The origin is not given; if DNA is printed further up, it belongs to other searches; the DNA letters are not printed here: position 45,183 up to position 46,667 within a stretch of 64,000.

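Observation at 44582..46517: tRNA-Gln-adjacent module: small basic HTH-like ORF + 3-TM peptide + Dda-like helicase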

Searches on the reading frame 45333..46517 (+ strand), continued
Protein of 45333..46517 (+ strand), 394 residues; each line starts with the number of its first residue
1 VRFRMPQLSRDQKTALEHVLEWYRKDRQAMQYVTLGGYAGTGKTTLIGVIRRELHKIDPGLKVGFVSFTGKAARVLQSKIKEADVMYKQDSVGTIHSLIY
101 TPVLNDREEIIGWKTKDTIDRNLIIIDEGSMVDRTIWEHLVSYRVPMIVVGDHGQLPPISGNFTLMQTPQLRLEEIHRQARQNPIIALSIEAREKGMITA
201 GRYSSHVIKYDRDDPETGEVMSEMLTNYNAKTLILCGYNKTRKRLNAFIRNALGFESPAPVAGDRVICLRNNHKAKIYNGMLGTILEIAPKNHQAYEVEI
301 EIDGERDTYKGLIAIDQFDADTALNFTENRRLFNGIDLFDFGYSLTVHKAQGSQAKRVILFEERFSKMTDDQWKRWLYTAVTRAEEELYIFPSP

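Call 22: find_encoding_contigs(protein=P0077, flank=4000, max_places=2)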
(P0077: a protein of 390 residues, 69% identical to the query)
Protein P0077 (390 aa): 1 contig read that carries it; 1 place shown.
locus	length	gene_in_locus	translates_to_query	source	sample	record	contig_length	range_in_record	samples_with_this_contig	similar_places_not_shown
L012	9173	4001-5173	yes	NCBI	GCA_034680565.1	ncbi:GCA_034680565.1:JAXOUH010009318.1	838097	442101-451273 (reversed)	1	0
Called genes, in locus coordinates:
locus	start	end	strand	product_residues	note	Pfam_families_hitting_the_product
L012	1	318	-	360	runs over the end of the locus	PF00704:Glyco_hydro_18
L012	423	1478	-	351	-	PF00535:Glycos_transf_2, PF13641:Glyco_tranf_2_3, PF03552:Cellulose_synt (weak), PF03142:Chitin_synth_2, PF13632:Glyco_trans_2_3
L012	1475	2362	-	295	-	PF01522:Polysacc_deac_1, PF10096:DUF2334 (weak)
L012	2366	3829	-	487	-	PF13231:PMT_2 (weak)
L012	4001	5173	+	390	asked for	PF05970:PIF1 (faint), PF13604:AAA_30, PF13245:AAA_19, PF01443:Viral_helicase1 (faint), PF18335:SH3_13 (weak), PF13538:UvrD_C_2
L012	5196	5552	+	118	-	-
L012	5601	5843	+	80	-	PF12674:Zn_ribbon_2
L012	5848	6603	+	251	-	PF23227:HEAT_MROH2B_C (faint), PF01602:Adaptin_N (weak), PF12717:Cnd1 (weak), PF02985:HEAT (faint), PF20168:PDS5 (weak), PF13513:HEAT_EZ (faint), PF13646:HEAT_2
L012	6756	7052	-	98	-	-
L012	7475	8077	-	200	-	-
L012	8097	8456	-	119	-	PF08378:NERD (weak), PF02021:UPF0102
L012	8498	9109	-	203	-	PF01351:RNase_HII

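Call 36: search_dna_similar(query=window:45345-46517:+, collection=phages, mode=protein, max_rows=15)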
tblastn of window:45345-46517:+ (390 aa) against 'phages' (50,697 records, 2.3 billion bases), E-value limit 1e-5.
Records with a match: 2100; places in all: 2103; records where one place covers at least 80% of the query: 924.
Best place of each record, by identity: <60% 2100.
By first word of the organism name: Escherichia 664; Pseudomonas 387; Klebsiella 302; Shigella 83; Vibrio 49; Enterobacteria 48; Enterobacter 46; Salmonella 44; Yersinia 39; Caulobacter 39; and 74 more.
By host as written in the record: Escherichia coli 286; - 223; Pseudomonas aeruginosa 155; Pseudomonas aeruginosa PAO1 109; Klebsiella pneumoniae 102; Pseudomonas sp. 37; Escherichia coli O157:H7 32; Escherichia coli B 28; and 485 more.
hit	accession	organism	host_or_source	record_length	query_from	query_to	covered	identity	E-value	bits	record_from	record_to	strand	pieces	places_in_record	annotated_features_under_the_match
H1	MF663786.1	Bordetella phage vB_BbrM_PHB04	Bordetella bronchiseptica 4715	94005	5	386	98%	39.6%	1e-55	203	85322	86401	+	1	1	ATP-binding protein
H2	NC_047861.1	Bordetella phage vB_BbrM_PHB04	Bordetella bronchiseptica 4715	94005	5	386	98%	39.6%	1e-55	203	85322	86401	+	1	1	Dda-like helicase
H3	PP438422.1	Microcystis phage Mae-JY30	Microcystis aeruginosa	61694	4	386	98%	35.2%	2e-46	176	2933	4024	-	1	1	ATP-binding protein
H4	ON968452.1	Pseudanabaena phage Pan1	Pseudanabaena sp.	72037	5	387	98%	34.8%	2e-50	187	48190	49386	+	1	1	exodeoxyribonuclease-5 | hypothetical protein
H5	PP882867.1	Dinoroseobacter phage vB_DshS_R26L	Dinoroseobacter shibae DFL12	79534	3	390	99%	34.4%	7e-50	186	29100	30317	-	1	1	exodeoxyribonuclease-5 | hypothetical protein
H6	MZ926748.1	Pseudomonas phage AIIMS-Plu-RaNi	Pseudomonas luteola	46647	3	386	98%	34.4%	1e-46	177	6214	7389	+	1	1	putative helicase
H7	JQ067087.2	Pseudomonas phage PaMx11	Pseudomonas aeruginosa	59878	3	386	98%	34.4%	2e-46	176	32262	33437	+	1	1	uvrD: putative UvrD helicase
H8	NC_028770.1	Pseudomonas phage PaMx11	Pseudomonas aeruginosa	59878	3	386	98%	34.4%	2e-46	176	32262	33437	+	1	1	uvrD: Dda-like helicase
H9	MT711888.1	Pseudomonas phage Dolphis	Pseudomonas putida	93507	5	386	98%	34.5%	4e-46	175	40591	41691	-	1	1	ATP binding protein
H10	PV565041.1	Pseudomonas phage Jeremy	Pseudomonas putida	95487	5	386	98%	34.3%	2e-45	172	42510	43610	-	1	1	ATP binding protein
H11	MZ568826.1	Shewanella phage vB_SspS_KASIA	Shewanella sp. M16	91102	4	384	98%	34.4%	2e-52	193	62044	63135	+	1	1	DNA helicase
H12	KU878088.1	Bacillus phage AR9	Bacillus subtilis subsp. subtilis 168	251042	4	386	98%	34.1%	2e-48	181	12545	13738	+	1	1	RecD/TraA family helicase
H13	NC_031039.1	Bacillus phage AR9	Bacillus subtilis subsp. subtilis 168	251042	4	386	98%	34.1%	2e-48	181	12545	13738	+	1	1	Dda-like helicase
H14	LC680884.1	Bacillus phage PBS1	Bacillus subtilis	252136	4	384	98%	34.3%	7e-47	177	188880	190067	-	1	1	edrN: ATP-binding protein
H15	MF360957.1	Bacillus phage PBS1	Bacillus subtilis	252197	4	384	98%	34.3%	7e-47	177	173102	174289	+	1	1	201: exodeoxyribonuclease V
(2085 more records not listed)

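Call 51: search_protein_families(library=pfam, proteins=[L002:2749-3585:-, L002:3516-3914:-, L002:4042-4461:+, L002:4454-4663:+, L002:5120-5716:+, L004:401-718:-, L005:4794-5648:+, L005:5671-5946:+, L005:3999-4706:+], max_evalue=0.001)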
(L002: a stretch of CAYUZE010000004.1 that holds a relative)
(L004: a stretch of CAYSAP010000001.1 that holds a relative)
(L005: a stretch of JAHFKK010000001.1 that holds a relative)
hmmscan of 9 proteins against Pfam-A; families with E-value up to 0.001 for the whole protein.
L002:2749-3585:- (278 aa): 4 families
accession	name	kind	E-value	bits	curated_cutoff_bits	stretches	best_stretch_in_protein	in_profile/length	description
PF06966.17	DUF1295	-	7.1e-72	242.1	20.4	1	40-265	1-235/235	Protein of unknown function (DUF1295)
PF02544.21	Steroid_dh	-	1.9e-10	41.3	22.6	1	157-270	42-147/150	3-oxo-5-alpha-steroid 4-dehydrogenase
PF04191.18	PEMT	-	2.3e-06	28.5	25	1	159-252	5-102/105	Phospholipid methyltransferase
PF04140.19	ICMT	-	0.0001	23.1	24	1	186-216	30-60/95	Isoprenylcysteine carboxyl methyltransferase (ICMT) family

L002:3516-3914:- (132 aa): 1 family
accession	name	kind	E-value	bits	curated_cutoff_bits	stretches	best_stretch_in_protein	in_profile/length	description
PF09945.14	DUF2177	-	4.3e-45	153.2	26.9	1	4-124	3-123/124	Predicted membrane protein (DUF2177)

L002:4042-4461:+ (139 aa): 1 family
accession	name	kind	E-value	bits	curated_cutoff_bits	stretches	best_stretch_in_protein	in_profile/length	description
PF09946.14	DUF2178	-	8.3e-09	35.9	22.8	1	12-122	2-104/104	Predicted membrane protein (DUF2178)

L002:4454-4663:+ (69 aa): 10 families
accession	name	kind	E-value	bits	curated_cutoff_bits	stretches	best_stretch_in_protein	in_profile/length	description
PF01381.28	HTH_3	-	5.5e-17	62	23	1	6-59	2-55/55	Helix-turn-helix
PF13560.12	HTH_31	-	1.7e-10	41.5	27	1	4-57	5-59/64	Helix-turn-helix domain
PF12844.13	HTH_19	-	1.7e-09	37.9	30.2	1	8-63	7-62/64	Helix-turn-helix domain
PF13443.12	HTH_26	-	6e-09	36.5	22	1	5-64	2-62/63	Cro/C1-type HTH DNA-binding domain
PF04545.22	Sigma70_r4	-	6.5e-06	26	24.1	1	12-35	19-42/50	Sigma-70, region 4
PF13413.12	HTH_25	-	1.7e-05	25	24.6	1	5-38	2-35/62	Helix-turn-helix domain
PF08279.18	HTH_11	-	2.7e-05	24.4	25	1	5-30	6-32/55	HTH domain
PF13545.12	HTH_Crp_2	-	9.2e-05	22.8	27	1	11-33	20-42/70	Crp-like helix-turn-helix domain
PF07022.19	Phage_CI_repr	-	0.00028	21.6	22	1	11-67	10-65/65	Bacteriophage CI repressor helix-turn-helix domain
PF13412.12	HTH_24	-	0.00069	19.6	21.9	0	13-32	17-36/48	Winged helix-turn-helix DNA-binding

L002:5120-5716:+ (198 aa): 1 family
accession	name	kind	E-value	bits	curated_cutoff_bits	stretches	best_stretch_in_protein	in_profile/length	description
PF01872.23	RibD_C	-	1.3e-23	84.3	24.1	1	2-182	1-195/197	RibD C-terminal domain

L004:401-718:- (105 aa): 2 families
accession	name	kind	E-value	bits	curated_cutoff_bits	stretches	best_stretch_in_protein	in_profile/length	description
PF01541.30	GIY-YIG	-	2.2e-15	57.1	22.6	1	21-94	1-75/78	GIY-YIG catalytic domain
PF10544.15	T5orf172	-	0.00074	20.4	20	1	23-77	2-54/101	T5orf172 domain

L005:4794-5648:+ (284 aa): 2 families
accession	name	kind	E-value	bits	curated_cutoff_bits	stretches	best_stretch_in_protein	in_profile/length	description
PF16289.11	PIN_12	-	2.6e-10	41.4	32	1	5-209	1-172/172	PIN domain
PF13638.12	PIN_4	-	0.00049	20.8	21.9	0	6-117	2-94/132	PIN domain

L005:5671-5946:+ (91 aa): 0 families

L005:3999-4706:+ (235 aa): 4 families
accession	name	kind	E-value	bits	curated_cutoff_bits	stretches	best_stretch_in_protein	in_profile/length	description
PF00578.27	AhpC-TSA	-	8.7e-16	58.4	26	1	88-210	3-123/124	AhpC/TSA family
PF08534.16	Redoxin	-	1.6e-14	54.3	26.6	1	89-217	5-137/148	Redoxin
PF13905.12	Thioredoxin_8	-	3.5e-09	37.3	27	1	114-207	2-93/94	Thioredoxin-like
PF13098.12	Thioredoxin_2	-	6.9e-05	23.6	27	1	113-220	5-99/104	Thioredoxin-like domain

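Call 52: search_protein_families(library=padloc, proteins=[L005:4794-5648:+, L005:5671-5946:+, L004:401-718:-], max_evalue=0.001)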
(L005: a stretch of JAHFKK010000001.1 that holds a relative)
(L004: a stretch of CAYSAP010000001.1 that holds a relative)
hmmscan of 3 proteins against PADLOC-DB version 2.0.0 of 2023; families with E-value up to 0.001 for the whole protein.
L005:4794-5648:+ (284 aa): 0 families

L005:5671-5946:+ (91 aa): 0 families

L004:401-718:- (105 aa): 0 families

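Call 60: find_related_loci(query=window:45345-46517:+, collection=viral_contigs, flank=5000)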
Query window:45345-46517:+ (390 aa) in viral_contigs; peptide patterns used: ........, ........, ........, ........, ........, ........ (x = any residue, [..] = any of these).
2 stretches matched a pattern, but none encodes a relative of the query by tblastn (E <= 1e-3).
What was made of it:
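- No viral contig holds a close relative (call 60).
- Tried and rejected: The single-protein scan found no relative (call 60).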

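Call 61: find_related_loci(query=A6, collection=viral_contigs, flank=5000)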
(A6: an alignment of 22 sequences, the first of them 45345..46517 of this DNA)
Query A6 (390 aa) in viral_contigs; peptide patterns used: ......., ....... (x = any residue, [..] = any of these).
600 stretches matched a pattern (row limit reached: there are more); 447 encode a relative of the query (tblastn E <= 1e-3); the best 80 are kept; 80 distinct loci.
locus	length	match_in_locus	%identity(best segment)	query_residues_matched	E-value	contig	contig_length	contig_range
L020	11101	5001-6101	42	4-387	5e-90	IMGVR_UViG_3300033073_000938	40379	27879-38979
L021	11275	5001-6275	38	3-386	1e-84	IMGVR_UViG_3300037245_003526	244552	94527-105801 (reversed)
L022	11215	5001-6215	38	4-386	5e-81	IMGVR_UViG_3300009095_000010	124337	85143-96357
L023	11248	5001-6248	39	4-386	3e-81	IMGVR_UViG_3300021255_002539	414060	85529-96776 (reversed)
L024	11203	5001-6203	39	3-386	1e-91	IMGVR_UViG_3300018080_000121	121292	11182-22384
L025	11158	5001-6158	40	3-386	9e-76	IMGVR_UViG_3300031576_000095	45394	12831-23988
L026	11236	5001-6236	36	4-387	9e-71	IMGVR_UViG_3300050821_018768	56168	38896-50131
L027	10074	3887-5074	37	31-386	9e-66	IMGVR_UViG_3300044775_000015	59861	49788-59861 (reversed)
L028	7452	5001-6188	37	31-386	9e-66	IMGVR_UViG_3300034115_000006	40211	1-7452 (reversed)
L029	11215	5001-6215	35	1-386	3e-62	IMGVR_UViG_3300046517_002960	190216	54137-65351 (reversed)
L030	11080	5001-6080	38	5-386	4e-61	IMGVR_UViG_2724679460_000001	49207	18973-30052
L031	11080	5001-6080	40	5-386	4e-59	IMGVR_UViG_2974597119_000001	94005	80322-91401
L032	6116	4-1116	37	3-386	3e-57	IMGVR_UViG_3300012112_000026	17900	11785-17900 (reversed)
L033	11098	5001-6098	36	3-386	3e-57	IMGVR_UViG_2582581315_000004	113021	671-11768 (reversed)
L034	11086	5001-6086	36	1-386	7e-57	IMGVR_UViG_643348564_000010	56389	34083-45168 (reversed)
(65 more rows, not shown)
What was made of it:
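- On SF1B Dda-like helicases: Phage and viral-contig homologues cover about 98% of the protein at 30-42% identity (calls 36, 61).
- The best phage and viral-contig homologues are full length but at most 40-42% identical (calls 36, 61). Thousands of phage homologues of the same length (calls 36, 61).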

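Call 67: list_cluster_members(proteins=[P0113, P0077, P0119, P0120, P0104, P0068, P0079, P0091, P0009, P0013])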
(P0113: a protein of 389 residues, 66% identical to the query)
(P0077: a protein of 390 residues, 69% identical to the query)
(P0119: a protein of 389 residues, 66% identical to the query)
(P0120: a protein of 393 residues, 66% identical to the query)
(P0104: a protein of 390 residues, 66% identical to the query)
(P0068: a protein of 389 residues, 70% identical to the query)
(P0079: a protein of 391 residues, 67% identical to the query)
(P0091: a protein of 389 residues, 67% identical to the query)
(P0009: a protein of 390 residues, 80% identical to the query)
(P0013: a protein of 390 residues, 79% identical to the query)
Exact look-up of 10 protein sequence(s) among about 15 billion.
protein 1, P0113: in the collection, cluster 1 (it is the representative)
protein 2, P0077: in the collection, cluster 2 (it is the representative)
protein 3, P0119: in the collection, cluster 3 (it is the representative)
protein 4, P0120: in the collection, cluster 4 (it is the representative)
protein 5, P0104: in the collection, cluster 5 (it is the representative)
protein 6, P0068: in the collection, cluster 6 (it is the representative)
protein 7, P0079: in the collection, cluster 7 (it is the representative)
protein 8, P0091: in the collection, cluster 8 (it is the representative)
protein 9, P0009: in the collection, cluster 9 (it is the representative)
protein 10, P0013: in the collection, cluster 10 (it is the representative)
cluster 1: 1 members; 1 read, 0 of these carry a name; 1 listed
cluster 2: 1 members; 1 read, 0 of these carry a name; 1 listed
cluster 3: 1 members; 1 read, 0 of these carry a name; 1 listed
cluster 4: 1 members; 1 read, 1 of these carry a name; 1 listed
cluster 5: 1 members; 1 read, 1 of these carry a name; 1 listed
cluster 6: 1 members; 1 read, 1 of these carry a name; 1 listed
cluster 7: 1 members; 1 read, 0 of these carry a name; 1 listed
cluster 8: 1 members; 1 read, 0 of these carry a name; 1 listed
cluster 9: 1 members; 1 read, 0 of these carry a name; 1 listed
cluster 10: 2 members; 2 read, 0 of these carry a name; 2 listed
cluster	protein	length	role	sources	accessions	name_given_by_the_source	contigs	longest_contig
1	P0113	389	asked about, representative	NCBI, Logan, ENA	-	-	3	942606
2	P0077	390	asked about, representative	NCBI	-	-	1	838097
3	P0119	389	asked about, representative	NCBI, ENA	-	-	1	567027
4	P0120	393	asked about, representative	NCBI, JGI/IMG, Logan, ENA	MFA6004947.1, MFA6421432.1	MAG: ATP-dependent RecD-like DNA helicase [Patescibacteria group bacterium] | exodeoxyribonuclease-5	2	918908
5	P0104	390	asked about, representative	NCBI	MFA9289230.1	MAG: ATP-dependent RecD-like DNA helicase [Weeksellaceae bacterium]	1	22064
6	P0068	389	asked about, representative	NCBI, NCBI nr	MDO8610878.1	MAG: ATP-dependent RecD-like DNA helicase [bacterium] | ATP-dependent RecD-like DNA helicase [bacterium]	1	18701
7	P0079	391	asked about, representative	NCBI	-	-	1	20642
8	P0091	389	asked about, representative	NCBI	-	-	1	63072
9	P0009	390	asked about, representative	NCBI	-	-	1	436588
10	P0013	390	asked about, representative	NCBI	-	-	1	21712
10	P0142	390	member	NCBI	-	-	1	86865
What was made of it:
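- Tried and rejected: Almost no names were returned (call 67).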

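Call 72: find_encoding_contigs(protein=P0009, flank=5000, max_places=1)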
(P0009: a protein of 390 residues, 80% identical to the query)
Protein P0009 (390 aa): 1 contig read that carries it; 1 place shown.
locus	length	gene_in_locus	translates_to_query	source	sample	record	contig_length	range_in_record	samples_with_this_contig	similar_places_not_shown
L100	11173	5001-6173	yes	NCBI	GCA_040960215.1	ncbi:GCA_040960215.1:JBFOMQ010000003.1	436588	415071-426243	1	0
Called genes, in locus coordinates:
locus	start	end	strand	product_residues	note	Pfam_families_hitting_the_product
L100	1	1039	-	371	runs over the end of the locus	-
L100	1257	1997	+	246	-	PF01712:dNK, PF13521:AAA_28 (weak)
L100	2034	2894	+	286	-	PF00561:Abhydrolase_1, PF12697:Abhydrolase_6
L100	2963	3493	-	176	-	-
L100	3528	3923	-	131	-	PF13527:Acetyltransf_9 (faint), PF00583:Acetyltransf_1, PF13673:Acetyltransf_10, PF13508:Acetyltransf_7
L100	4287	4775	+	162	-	PF03449:GreA_GreB_N, PF01272:GreA_GreB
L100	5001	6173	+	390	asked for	PF05970:PIF1 (weak), PF13245:AAA_19, PF13604:AAA_30, PF18335:SH3_13 (weak), PF01443:Viral_helicase1 (weak), PF13538:UvrD_C_2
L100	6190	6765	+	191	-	PF03193:RsgA_GTPase (faint), PF00350:Dynamin_N (faint), PF01926:MMR_HSR1, PF02421:FeoB_N, PF00009:GTP_EFTU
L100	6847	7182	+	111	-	-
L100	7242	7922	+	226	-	PF03372:Exo_endo_phos, PF23226:Exo_endo_phos_PGAP2IP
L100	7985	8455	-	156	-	PF13473:Cupredoxin_1, PF07731:Cu-oxidase_2 (faint), PF00127:Copper-bind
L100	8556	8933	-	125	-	PF00903:Glyoxalase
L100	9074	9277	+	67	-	PF04070:DUF378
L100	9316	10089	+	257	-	PF02585:PIG-L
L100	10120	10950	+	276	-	PF02463:SMC_N (weak), PF00005:ABC_tran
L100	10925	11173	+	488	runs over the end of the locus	PF19295:SufBD_N, PF01458:SUFBD_core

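Call 73: find_encoding_contigs(protein=P0007, flank=5000, max_places=1)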
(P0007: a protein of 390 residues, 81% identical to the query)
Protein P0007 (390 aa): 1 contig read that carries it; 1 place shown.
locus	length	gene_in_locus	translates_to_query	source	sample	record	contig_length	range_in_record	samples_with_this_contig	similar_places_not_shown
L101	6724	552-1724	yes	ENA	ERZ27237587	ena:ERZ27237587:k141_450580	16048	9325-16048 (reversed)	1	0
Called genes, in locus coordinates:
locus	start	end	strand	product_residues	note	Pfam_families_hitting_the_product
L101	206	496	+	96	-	-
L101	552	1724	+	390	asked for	PF05970:PIF1 (weak), PF13604:AAA_30, PF13245:AAA_19, PF01443:Viral_helicase1 (faint), PF18335:SH3_13 (faint), PF13538:UvrD_C_2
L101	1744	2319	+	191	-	PF03193:RsgA_GTPase (faint), PF00350:Dynamin_N (faint), PF01926:MMR_HSR1, PF02421:FeoB_N, PF00009:GTP_EFTU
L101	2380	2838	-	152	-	PF13473:Cupredoxin_1, PF00127:Copper-bind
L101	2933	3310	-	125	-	PF00903:Glyoxalase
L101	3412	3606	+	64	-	PF04070:DUF378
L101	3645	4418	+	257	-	PF02585:PIG-L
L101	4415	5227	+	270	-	PF00005:ABC_tran, PF02463:SMC_N (faint), PF13304:AAA_21 (faint)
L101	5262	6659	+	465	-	PF19295:SufBD_N, PF01458:SUFBD_core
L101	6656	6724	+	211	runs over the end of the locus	PF01458:SUFBD_core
